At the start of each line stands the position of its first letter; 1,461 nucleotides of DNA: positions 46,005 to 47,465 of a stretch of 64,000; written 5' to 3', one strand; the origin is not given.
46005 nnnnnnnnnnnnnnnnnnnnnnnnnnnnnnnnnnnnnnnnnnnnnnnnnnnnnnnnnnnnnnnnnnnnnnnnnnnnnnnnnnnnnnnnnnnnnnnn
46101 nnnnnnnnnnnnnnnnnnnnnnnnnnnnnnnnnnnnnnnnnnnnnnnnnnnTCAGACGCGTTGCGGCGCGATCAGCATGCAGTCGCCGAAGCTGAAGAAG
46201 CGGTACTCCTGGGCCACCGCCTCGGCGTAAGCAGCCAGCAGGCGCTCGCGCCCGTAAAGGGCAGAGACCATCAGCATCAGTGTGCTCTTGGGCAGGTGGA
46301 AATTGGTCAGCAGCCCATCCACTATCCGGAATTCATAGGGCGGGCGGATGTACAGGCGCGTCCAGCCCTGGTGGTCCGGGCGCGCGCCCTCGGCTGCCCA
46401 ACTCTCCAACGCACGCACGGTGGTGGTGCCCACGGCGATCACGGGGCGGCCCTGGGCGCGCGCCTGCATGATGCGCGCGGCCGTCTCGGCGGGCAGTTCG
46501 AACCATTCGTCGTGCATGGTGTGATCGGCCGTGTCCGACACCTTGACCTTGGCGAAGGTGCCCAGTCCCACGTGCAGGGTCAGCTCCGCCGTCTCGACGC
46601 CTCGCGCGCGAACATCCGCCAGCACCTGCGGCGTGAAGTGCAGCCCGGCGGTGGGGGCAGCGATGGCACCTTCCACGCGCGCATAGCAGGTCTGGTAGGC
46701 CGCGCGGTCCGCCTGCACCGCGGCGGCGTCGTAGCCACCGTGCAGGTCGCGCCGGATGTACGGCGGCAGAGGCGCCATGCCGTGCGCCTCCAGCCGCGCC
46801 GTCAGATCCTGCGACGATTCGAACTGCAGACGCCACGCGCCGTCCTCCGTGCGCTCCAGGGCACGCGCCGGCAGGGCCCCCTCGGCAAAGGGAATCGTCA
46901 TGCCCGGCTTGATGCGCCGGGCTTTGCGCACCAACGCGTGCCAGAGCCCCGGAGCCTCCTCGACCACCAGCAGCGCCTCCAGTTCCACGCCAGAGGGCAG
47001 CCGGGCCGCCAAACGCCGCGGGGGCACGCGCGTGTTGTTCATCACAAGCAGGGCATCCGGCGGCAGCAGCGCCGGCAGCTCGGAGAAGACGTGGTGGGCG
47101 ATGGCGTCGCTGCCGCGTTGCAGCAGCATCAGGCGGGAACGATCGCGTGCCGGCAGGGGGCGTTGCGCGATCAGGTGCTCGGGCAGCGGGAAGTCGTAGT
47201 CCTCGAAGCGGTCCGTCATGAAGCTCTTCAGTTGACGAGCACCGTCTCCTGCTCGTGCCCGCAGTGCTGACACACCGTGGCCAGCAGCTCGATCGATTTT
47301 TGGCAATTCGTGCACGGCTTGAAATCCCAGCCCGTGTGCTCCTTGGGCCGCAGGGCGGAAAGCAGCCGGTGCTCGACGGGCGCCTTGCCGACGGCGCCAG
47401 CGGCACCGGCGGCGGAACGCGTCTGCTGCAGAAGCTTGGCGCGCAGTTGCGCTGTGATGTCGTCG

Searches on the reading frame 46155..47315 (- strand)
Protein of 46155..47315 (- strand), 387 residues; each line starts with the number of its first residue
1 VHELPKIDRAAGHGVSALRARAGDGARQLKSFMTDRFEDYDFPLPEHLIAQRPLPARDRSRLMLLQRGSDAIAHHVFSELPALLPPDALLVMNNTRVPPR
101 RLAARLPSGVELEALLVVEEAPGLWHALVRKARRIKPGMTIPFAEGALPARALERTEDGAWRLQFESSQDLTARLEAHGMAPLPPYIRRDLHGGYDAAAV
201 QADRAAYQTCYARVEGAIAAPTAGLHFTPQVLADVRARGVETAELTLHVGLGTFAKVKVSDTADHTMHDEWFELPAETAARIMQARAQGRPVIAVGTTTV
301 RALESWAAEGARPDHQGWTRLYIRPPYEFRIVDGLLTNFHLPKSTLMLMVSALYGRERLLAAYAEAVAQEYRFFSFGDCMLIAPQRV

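Call 51: search_protein_families(library=pfam, proteins=[window:46155-47315:-], max_evalue=0.00001)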
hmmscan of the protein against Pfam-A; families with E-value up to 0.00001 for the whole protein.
window:46155-47315:- (387 aa): 1 family
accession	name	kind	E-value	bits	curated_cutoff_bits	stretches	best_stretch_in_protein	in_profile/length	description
PF02547.20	Queuosine_synth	-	3.4e-122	408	25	1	38-382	2-322/322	Queuosine biosynthesis protein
